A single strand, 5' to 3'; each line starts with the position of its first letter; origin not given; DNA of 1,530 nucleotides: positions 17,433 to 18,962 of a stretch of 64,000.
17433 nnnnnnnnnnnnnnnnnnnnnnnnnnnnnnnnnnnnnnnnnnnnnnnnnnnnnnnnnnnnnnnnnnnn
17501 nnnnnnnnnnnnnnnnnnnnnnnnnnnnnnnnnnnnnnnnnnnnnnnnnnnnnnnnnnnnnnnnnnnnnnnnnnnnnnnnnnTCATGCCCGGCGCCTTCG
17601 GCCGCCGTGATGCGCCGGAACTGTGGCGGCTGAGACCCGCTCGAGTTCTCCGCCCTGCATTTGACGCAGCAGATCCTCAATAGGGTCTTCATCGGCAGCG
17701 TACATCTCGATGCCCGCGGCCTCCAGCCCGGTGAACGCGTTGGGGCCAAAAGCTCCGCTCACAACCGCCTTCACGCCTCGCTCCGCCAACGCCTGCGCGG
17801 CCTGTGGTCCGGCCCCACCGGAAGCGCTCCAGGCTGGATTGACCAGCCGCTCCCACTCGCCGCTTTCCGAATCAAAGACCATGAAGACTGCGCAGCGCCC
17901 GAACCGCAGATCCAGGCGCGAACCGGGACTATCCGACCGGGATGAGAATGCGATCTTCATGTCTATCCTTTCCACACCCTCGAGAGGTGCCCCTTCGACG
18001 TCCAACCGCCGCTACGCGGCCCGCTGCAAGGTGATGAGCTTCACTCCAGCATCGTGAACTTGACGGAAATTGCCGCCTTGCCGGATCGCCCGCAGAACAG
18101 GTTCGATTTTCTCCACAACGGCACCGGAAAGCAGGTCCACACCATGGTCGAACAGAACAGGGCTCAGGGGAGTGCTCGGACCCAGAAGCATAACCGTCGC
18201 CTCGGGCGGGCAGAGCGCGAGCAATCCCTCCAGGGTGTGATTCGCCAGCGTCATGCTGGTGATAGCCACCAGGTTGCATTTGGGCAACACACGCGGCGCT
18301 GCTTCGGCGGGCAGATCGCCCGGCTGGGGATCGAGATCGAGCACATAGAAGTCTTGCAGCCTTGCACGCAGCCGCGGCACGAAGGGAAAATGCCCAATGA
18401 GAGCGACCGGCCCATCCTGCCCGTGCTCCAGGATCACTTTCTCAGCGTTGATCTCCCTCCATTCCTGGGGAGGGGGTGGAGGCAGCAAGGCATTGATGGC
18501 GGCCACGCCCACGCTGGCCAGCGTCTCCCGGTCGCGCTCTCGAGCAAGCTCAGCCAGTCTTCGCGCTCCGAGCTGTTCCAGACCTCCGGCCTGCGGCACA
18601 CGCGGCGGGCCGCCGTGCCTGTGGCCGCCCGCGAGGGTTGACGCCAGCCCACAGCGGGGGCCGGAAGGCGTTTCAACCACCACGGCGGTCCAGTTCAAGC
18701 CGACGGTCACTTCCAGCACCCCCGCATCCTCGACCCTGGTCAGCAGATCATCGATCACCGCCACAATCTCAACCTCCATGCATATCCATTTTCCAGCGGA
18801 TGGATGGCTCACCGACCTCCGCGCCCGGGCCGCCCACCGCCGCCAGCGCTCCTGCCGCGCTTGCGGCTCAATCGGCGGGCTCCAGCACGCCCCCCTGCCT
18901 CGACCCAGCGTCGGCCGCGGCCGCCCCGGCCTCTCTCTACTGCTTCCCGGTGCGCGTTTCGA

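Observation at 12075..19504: Expanded orange-protein-complex-like metallocluster locus in a respiratory genome (best candidate for an undescribed system)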

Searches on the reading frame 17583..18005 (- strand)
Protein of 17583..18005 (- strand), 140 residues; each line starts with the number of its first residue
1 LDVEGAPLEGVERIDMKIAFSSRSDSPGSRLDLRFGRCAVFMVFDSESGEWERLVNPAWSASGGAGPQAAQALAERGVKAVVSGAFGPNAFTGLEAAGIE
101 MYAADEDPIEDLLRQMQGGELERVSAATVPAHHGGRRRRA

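Call 3: search_protein_families(library=pfam, proteins=[window:17583-18005:-], max_evalue=0.01)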
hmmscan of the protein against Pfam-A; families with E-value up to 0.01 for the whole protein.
window:17583-18005:- (140 aa): 1 family
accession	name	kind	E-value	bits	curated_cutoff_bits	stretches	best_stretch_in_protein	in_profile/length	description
PF02579.22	Nitro_FeMo-Co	-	4.4e-20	72.2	26.3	1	28-117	2-93/94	Dinitrogenase iron-molybdenum cofactor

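Call 4: search_protein_families(library=ncbifam, proteins=[window:17583-18005:-], max_evalue=0.01)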
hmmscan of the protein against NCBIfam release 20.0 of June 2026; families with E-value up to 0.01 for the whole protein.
window:17583-18005:- (140 aa): 1 family
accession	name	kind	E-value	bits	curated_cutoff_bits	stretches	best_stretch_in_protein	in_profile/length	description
NF041136.1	MrpORP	equivalog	3.8e-05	23.1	450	1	16-115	265-359/365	iron-sulfur cluster carrier protein MrpORP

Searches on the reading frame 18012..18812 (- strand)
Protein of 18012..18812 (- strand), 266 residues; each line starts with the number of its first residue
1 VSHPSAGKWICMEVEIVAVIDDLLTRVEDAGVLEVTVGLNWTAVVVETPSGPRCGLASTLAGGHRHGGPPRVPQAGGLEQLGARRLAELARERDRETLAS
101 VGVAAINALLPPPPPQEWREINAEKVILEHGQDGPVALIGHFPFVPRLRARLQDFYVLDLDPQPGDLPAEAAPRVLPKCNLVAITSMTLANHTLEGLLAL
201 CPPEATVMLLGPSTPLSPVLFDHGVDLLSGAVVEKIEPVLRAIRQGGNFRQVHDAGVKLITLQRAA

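Call 3: search_protein_families(library=pfam, proteins=[window:18012-18812:-], max_evalue=0.01)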
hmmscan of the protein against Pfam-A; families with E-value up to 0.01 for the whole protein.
window:18012-18812:- (266 aa): 2 families
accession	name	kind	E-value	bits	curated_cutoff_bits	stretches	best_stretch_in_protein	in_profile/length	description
PF04016.18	DUF364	-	1.9e-38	131.8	23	1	126-257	5-142/147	Putative heavy-metal chelation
PF13938.11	DUF4213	-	5.6e-14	52.6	23.5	1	20-110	1-75/75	Putative heavy-metal chelation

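Call 4: search_protein_families(library=ncbifam, proteins=[window:18012-18812:-], max_evalue=0.01)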
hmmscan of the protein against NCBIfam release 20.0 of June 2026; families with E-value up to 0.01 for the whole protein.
window:18012-18812:- (266 aa): 0 families

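Call 20: search_solved_structures(query=window:18012-18812:-, max_evalue=0.01)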
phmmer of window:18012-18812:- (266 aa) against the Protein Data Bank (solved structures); distinct sequences matched with E-value up to 0.01: 2.
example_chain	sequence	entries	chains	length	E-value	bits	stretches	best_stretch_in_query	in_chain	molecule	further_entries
3l5o_A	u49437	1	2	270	2.2e-20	76.7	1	134-259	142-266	uncharacterized protein from DUF364 family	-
3npg_A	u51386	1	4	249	4.8e-05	26.4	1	26-258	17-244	uncharacterized DUF364 family protein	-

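Call 85: find_homologous_proteins(query=window:18012-18812:-, max_evalue=0.00001)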
Query window:18012-18812:- (266 aa): 3930 proteins with E <= 0.00001 among 8000 candidates; the best 120 are listed.
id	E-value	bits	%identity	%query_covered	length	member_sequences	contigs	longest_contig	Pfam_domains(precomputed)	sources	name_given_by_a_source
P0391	5.1e-153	526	96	94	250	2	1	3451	PF13938.12,PF04016.19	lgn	-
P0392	7.4e-140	483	85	100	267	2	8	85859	PF13938.12,PF04016.19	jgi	jgi:uncharacterized protein (DUF4213/DUF364 family)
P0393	4.1e-129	448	82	94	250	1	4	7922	PF13938.12,PF04016.19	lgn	-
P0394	2.5e-125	436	78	94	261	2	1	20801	PF13938.12,PF04016.19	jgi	jgi:uncharacterized protein (DUF4213/DUF364 family)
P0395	8.9e-111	388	71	92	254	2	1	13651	PF13938.12,PF04016.19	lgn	-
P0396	1.7e-110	387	73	93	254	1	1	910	PF13938.12,PF04016.19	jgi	jgi:uncharacterized protein (DUF4213/DUF364 family)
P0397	1.5e-109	384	72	92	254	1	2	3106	PF13938.12,PF04016.19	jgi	jgi:hypothetical protein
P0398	6.5e-91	323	60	92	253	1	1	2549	PF13938.12,PF04016.19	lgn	-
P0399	1.8e-90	321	61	89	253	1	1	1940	PF13938.12,PF04016.19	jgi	jgi:uncharacterized protein (DUF4213/DUF364 family)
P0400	2.2e-90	321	61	92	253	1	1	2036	PF13938.12,PF04016.19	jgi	jgi:hypothetical protein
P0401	1.3e-89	318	60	91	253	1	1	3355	PF13938.12,PF04016.19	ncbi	-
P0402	3.2e-89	317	60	92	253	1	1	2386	PF13938.12,PF04016.19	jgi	jgi:uncharacterized protein (DUF4213/DUF364 family)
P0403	4.4e-89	317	61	92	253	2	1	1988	PF13938.12,PF04016.19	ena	-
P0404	8.3e-89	316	61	92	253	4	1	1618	PF13938.12,PF04016.19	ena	-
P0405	2.0e-88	315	61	92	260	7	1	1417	PF13938.12,PF04016.19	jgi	jgi:uncharacterized protein (DUF4213/DUF364 family)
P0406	2.3e-88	314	60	93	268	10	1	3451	PF13938.12,PF04016.19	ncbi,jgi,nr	ncbi:MAG: hypothetical protein E3J37_06445 [Anaerolineales bacterium]|nr:MAG: hypothetical protein E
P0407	4.6e-88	313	59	94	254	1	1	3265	PF13938.12,PF04016.19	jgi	jgi:hypothetical protein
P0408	6.3e-88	313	58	93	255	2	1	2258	PF13938.12,PF04016.19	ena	-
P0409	7.0e-88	313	57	92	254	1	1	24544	PF13938.12,PF04016.19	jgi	jgi:hypothetical protein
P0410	9.1e-88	312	62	93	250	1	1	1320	PF13938.12,PF04016.19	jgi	jgi:uncharacterized protein (DUF4213/DUF364 family)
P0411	1.8e-87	311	60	92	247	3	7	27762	PF13938.12,PF04016.19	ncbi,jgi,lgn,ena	-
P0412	1.9e-87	311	60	92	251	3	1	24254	PF13938.12,PF04016.19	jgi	jgi:uncharacterized protein (DUF4213/DUF364 family)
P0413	2.1e-87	311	57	94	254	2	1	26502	PF13938.12,PF04016.19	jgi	jgi:hypothetical protein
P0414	2.3e-87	311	58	92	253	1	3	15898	PF13938.12,PF04016.19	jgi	jgi:uncharacterized protein (DUF4213/DUF364 family)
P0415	3.5e-87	311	61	89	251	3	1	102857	PF13938.12,PF04016.19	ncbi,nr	ncbi:MAG TPA: DUF364 domain-containing protein [Anaerolineae bacterium]|nr:DUF364 domain-containing 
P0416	3.7e-87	310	58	94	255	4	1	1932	PF13938.12,PF04016.19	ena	-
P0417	4.7e-87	310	58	94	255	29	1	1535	PF13938.12,PF04016.19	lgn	-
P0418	4.8e-87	310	59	93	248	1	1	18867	PF13938.12,PF04016.19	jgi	jgi:uncharacterized protein (DUF4213/DUF364 family)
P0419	4.9e-87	310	59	93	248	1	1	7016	PF13938.12,PF04016.19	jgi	jgi:uncharacterized protein (DUF4213/DUF364 family)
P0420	5.6e-87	310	58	92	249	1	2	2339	PF13938.12,PF04016.19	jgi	jgi:uncharacterized protein (DUF4213/DUF364 family)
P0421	6.1e-87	310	60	93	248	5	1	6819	PF13938.12,PF04016.19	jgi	jgi:uncharacterized protein (DUF4213/DUF364 family)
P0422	1.1e-86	309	59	93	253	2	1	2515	PF13938.12,PF04016.19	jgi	jgi:uncharacterized protein (DUF4213/DUF364 family)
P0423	1.5e-86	308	62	93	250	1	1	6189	PF13938.12,PF04016.19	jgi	jgi:uncharacterized protein (DUF4213/DUF364 family)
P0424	1.6e-86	308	59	92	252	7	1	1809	PF13938.12,PF04016.19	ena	-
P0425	1.9e-86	308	60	92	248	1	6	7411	PF13938.12,PF04016.19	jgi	jgi:uncharacterized protein (DUF4213/DUF364 family)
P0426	2.3e-86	308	62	93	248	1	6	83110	PF13938.12,PF04016.19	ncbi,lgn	-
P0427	3.1e-86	307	60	93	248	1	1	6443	PF13938.12,PF04016.19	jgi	jgi:uncharacterized protein (DUF4213/DUF364 family)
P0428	3.4e-86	307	60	93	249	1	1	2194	PF13938.12,PF04016.19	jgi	jgi:uncharacterized protein (DUF4213/DUF364 family)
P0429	4.0e-86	307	60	92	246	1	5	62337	PF13938.12,PF04016.19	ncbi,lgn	-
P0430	4.3e-86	307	60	93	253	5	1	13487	PF13938.12,PF04016.19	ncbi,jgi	jgi:uncharacterized protein (DUF4213/DUF364 family)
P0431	4.7e-86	307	59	92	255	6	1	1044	PF13938.12,PF04016.19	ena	-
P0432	7.3e-86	306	58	93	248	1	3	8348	PF13938.12,PF04016.19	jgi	jgi:uncharacterized protein (DUF4213/DUF364 family)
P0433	7.9e-86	306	60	88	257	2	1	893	PF13938.12,PF04016.19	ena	-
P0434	1.1e-85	306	59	88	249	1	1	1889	PF13938.12,PF04016.19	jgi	-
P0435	1.3e-85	305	59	92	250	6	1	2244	PF13938.12,PF04016.19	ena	-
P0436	1.4e-85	305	56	93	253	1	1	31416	PF13938.12,PF04016.19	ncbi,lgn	-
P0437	1.7e-85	305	59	89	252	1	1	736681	PF13938.12,PF04016.19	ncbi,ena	-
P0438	1.9e-85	305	58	93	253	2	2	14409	PF13938.12,PF04016.19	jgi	jgi:uncharacterized protein (DUF4213/DUF364 family)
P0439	2.1e-85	305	58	93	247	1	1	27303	PF13938.12,PF04016.19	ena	-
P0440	5.4e-85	303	58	93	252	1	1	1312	PF13938.12,PF04016.19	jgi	jgi:uncharacterized protein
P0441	5.5e-85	303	55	99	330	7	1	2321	PF13938.12,PF04016.19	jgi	jgi:hypothetical protein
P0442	6.0e-85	303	56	93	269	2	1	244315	PF13938.12,PF04016.19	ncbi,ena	-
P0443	7.3e-85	303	56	94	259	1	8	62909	PF13938.12,PF04016.19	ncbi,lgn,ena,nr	ncbi:MAG: DUF364 domain-containing protein [Chloroflexi bacterium]|nr:DUF364 domain-containing prote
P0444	7.3e-85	303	57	92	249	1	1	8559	PF13938.12,PF04016.19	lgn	-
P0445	7.3e-85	303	61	92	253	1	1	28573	PF13938.12,PF04016.19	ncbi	-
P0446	8.6e-85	303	56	98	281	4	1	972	PF13938.12,PF04016.19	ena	-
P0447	9.9e-85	303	59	92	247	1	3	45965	PF13938.12,PF04016.19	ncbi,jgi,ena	-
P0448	1.2e-84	302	57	92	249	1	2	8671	PF13938.12,PF04016.19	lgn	-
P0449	1.3e-84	302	60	89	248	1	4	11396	PF13938.12,PF04016.19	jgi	jgi:uncharacterized protein (DUF4213/DUF364 family)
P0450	2.3e-84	301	58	93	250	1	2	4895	PF13938.12,PF04016.19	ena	-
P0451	2.5e-84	301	61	92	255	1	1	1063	PF13938.12,PF04016.19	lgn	-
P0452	2.6e-84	301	58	93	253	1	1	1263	PF13938.12,PF04016.19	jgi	jgi:uncharacterized protein (DUF4213/DUF364 family)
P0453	2.7e-84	301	62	92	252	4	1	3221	PF13938.12,PF04016.19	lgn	-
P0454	3.3e-84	301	58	93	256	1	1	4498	PF13938.12,PF04016.19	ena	-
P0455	3.9e-84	301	61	88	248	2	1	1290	PF13938.12,PF04016.19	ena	-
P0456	4.4e-84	300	62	88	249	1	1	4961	PF13938.12,PF04016.19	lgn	-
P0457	4.5e-84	300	61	92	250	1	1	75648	PF13938.12,PF04016.19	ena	-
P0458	5.0e-84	300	58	92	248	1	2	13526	PF13938.12,PF04016.19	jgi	jgi:uncharacterized protein (DUF4213/DUF364 family)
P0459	5.5e-84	300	57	93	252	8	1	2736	PF13938.12,PF04016.19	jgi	jgi:uncharacterized protein (DUF4213/DUF364 family)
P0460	8.2e-84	299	60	92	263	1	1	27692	PF13938.12,PF04016.19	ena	-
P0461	9.2e-84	299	58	93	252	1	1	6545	PF13938.12,PF04016.19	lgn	-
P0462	9.7e-84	299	54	93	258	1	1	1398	PF13938.12,PF04016.19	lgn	-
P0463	1.0e-83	299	58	93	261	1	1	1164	PF13938.12,PF04016.19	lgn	-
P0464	1.1e-83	299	59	92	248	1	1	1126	PF13938.12,PF04016.19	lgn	-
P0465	1.2e-83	299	58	93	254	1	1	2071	PF13938.12,PF04016.19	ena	-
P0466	1.4e-83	299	60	89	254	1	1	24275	PF13938.12,PF04016.19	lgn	-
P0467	1.6e-83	299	58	92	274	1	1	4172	PF13938.12,PF04016.19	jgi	jgi:uncharacterized protein (DUF4213/DUF364 family)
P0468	1.7e-83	298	57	92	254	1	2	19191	PF13938.12,PF04016.19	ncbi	-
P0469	2.7e-83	298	58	92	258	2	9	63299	PF13938.12,PF04016.19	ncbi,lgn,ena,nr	ncbi:MAG: DUF364 domain-containing protein [Anaerolineales bacterium]|nr:DUF364 domain-containing pr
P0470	3.0e-83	298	60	93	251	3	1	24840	PF13938.12,PF04016.19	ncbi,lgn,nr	ncbi:MAG: DUF364 domain-containing protein [Anaerolineae bacterium]|nr:DUF364 domain-containing prot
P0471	4.6e-83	297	58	93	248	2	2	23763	PF13938.12,PF04016.19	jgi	jgi:uncharacterized protein (DUF4213/DUF364 family)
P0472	5.1e-83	297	56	93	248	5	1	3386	PF13938.12,PF04016.19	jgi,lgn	jgi:hypothetical protein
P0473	5.9e-83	297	59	92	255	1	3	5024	PF13938.12,PF04016.19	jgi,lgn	jgi:uncharacterized protein (DUF4213/DUF364 family)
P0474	6.1e-83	297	58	99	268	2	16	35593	PF13938.12,PF04016.19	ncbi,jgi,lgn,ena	-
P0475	6.5e-83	297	59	93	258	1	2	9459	PF13938.12,PF04016.19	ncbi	-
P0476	8.7e-83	296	54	94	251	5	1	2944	PF13938.12,PF04016.19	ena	-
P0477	9.1e-83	296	58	93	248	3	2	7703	PF13938.12,PF04016.19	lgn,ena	-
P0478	9.1e-83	296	57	92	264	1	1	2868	PF13938.12,PF04016.19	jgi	jgi:uncharacterized protein (DUF4213/DUF364 family)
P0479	1.0e-82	296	57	94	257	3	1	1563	PF13938.12,PF04016.19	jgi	jgi:hypothetical protein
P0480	1.1e-82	296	55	93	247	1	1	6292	PF13938.12,PF04016.19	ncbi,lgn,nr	ncbi:MAG: DUF364 domain-containing protein [Anaerolineales bacterium]|nr:DUF364 domain-containing pr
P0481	1.1e-82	296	58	92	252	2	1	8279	PF13938.12,PF04016.19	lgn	-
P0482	1.1e-82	296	58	92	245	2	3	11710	PF13938.12,PF04016.19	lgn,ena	-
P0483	1.4e-82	295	55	94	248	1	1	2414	PF13938.12,PF04016.19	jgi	-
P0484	1.5e-82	295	59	92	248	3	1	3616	PF13938.12,PF04016.19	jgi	jgi:uncharacterized protein (DUF4213/DUF364 family)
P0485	1.7e-82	295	59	93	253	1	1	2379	PF13938.12,PF04016.19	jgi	jgi:uncharacterized protein (DUF4213/DUF364 family)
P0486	1.7e-82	295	58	93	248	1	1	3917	PF13938.12,PF04016.19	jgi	jgi:uncharacterized protein (DUF4213/DUF364 family)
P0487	1.7e-82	295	58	94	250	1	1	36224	PF13938.12,PF04016.19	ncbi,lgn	-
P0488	2.2e-82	295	58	93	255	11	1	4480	PF13938.12,PF04016.19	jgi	-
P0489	2.5e-82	295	59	93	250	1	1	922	PF13938.12,PF04016.19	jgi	-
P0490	2.5e-82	295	58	93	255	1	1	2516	PF13938.12,PF04016.19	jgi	jgi:uncharacterized protein (DUF4213/DUF364 family)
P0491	2.7e-82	295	59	92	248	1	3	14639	PF13938.12,PF04016.19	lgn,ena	-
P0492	2.8e-82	294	55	94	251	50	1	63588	PF13938.12,PF04016.19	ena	-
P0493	2.9e-82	294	60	92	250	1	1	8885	PF13938.12,PF04016.19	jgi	jgi:hypothetical protein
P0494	3.0e-82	294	58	92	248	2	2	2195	PF13938.12,PF04016.19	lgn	-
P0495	3.7e-82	294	60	93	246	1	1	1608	PF13938.12,PF04016.19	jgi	jgi:uncharacterized protein (DUF4213/DUF364 family)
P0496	3.9e-82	294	59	93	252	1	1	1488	PF13938.12,PF04016.19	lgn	-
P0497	4.2e-82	294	58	91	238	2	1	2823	PF13938.12,PF04016.19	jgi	-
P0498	4.4e-82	294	56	93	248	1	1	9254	PF13938.12,PF04016.19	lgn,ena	-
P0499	5.1e-82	294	59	93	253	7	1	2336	PF13938.12,PF04016.19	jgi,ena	-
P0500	5.3e-82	294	58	93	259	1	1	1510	PF13938.12,PF04016.19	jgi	jgi:hypothetical protein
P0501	5.7e-82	293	56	93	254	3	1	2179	PF13938.12,PF04016.19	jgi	-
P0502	5.7e-82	293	58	92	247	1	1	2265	PF13938.12,PF04016.19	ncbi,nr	ncbi:MAG: DUF364 domain-containing protein [Anaerolineaceae bacterium]|nr:DUF364 domain-containing p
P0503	6.0e-82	293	55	94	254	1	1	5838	PF13938.12,PF04016.19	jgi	jgi:uncharacterized protein (DUF4213/DUF364 family)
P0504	6.4e-82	293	58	93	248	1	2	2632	PF13938.12,PF04016.19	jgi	jgi:uncharacterized protein (DUF4213/DUF364 family)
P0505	7.2e-82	293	59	92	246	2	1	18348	PF13938.12,PF04016.19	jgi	jgi:uncharacterized protein (DUF4213/DUF364 family)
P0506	7.3e-82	293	59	92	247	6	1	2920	PF13938.12,PF04016.19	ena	-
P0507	7.5e-82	293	53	97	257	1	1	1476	PF13938.12,PF04016.19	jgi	jgi:uncharacterized protein (DUF4213/DUF364 family)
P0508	8.2e-82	293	58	93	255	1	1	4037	PF13938.12,PF04016.19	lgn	-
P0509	8.3e-82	293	58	92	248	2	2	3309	PF13938.12,PF04016.19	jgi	jgi:uncharacterized protein (DUF4213/DUF364 family)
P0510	8.5e-82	293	61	93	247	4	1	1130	PF13938.12,PF04016.19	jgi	jgi:uncharacterized protein (DUF4213/DUF364 family)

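Call 86: find_encoding_contigs(protein=P0437, flank=8000, max_places=1)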
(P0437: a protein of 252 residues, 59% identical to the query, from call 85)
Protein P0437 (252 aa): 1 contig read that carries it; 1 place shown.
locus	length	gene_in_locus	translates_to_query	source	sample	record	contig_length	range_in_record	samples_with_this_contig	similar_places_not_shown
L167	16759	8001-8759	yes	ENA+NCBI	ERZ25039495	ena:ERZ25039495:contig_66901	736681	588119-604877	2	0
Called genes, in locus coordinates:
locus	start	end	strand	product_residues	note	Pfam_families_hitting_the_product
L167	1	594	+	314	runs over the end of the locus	PF02653:BPD_transp_2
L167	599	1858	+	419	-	PF01979:Amidohydro_1, PF07969:Amidohydro_3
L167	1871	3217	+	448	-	PF00941:FAD_binding_5, PF03450:CO_deh_flav_C, PF00111:Fer2 (weak), PF01799:Fer2_2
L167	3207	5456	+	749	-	PF01315:Ald_Xan_dh_C, PF02738:MoCoBD_1, PF20256:MoCoBD_2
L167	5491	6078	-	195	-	PF01381:HTH_3, PF13443:HTH_26 (weak), PF13560:HTH_31, PF07883:Cupin_2, PF02311:AraC_binding (weak)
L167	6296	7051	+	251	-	PF00753:Lactamase_B, PF23023:Anti-Pycsar_Apyc1, PF12706:Lactamase_B_2 (weak)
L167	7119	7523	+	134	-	PF02579:Nitro_FeMo-Co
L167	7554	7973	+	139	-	PF00210:Ferritin, PF02915:Rubrerythrin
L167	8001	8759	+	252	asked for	PF13938:DUF4213, PF04016:DUF364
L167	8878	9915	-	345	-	PF02826:2-Hacid_dh_C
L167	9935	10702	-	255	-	PF00106:adh_short, PF08659:KR, PF13561:adh_short_C2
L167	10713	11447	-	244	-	PF02074:Peptidase_M32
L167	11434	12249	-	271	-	PF02074:Peptidase_M32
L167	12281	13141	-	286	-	PF02558:ApbA, PF08546:ApbA_C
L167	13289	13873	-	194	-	PF02633:Creatininase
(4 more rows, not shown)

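Call 87: find_encoding_contigs(protein=P0442, flank=8000, max_places=1)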
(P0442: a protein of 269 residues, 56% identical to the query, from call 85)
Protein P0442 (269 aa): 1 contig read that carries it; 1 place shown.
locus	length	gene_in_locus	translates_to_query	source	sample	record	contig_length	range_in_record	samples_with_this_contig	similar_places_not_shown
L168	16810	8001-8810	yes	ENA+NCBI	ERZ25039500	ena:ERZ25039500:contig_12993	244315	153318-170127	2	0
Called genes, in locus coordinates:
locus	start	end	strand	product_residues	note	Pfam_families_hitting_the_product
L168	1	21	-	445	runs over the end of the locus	PF07969:Amidohydro_3 (weak), PF01979:Amidohydro_1, PF07969:Amidohydro_3 (weak)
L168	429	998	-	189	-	PF00300:His_Phos_1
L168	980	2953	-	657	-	PF00535:Glycos_transf_2 (weak)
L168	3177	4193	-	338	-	PF13439:Glyco_transf_4, PF13579:Glyco_trans_4_4 (faint), PF00534:Glycos_transf_1, PF13692:Glyco_trans_1_4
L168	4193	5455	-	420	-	PF13439:Glyco_transf_4 (weak), PF00534:Glycos_transf_1 (faint)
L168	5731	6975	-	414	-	PF00534:Glycos_transf_1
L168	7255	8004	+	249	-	PF00881:Nitroreductase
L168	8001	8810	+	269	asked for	PF13938:DUF4213, PF04016:DUF364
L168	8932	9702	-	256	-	-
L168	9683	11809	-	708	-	PF14827:dCache_3, PF00672:HAMP, PF00211:Guanylate_cyc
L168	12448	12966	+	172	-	PF13808:DDE_Tnp_1_assoc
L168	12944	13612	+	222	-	PF11361:DUF3159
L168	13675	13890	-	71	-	PF03129:HGTP_anticodon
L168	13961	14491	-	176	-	PF04073:tRNA_edit, PF00587:tRNA-synt_2b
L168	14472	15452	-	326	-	PF00587:tRNA-synt_2b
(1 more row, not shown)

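Call 88: find_encoding_contigs(protein=P0415, flank=8000, max_places=1)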
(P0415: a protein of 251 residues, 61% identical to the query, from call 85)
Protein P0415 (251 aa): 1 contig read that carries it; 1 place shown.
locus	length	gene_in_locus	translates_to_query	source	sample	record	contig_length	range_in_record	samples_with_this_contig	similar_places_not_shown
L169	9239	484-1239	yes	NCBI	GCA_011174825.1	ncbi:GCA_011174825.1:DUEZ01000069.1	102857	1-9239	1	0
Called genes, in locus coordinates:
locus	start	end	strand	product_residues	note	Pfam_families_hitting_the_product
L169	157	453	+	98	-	-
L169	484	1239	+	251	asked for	PF13938:DUF4213, PF04016:DUF364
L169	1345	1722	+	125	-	PF02579:Nitro_FeMo-Co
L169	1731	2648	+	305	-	PF01656:CbiA, PF10609:ParA (weak), PF13614:AAA_31 (faint), PF12838:Fer4_7 (weak), PF13187:Fer4_9 (faint), PF00037:Fer4 (weak), PF12837:Fer4_6 (weak), PF14697:Fer4_21 (weak), +3 more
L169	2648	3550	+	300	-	PF01656:CbiA, PF10609:ParA (faint), PF13187:Fer4_9 (faint), PF12797:Fer4_2 (faint), PF12837:Fer4_6 (faint), PF00037:Fer4 (faint), PF12838:Fer4_7 (weak), PF14697:Fer4_21, +1 more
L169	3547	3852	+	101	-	PF01883:FeS_assembly_P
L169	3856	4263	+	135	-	PF02579:Nitro_FeMo-Co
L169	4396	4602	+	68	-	-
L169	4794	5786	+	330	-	PF04055:Radical_SAM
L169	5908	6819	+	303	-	PF00142:Fer4_NifH (faint), PF01935:DUF87, PF10609:ParA, PF01656:CbiA, PF13614:AAA_31 (weak)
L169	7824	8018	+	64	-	-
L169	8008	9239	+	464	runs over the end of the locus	-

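Call 89: find_encoding_contigs(protein=P0492, flank=8000, max_places=1)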
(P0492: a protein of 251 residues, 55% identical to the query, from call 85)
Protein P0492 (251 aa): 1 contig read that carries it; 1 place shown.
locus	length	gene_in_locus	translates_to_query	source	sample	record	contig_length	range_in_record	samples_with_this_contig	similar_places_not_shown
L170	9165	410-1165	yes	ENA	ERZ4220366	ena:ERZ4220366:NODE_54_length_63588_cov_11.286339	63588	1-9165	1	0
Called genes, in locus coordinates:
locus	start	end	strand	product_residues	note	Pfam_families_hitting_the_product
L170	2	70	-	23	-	?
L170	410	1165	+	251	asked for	PF13938:DUF4213, PF04016:DUF364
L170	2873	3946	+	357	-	PF06253:MTTB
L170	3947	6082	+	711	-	PF00580:UvrD-helicase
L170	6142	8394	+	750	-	PF00580:UvrD-helicase, PF13245:AAA_19, PF13361:UvrD_C, PF13538:UvrD_C_2 (faint)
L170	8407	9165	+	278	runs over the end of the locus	PF12705:PDDEXK_1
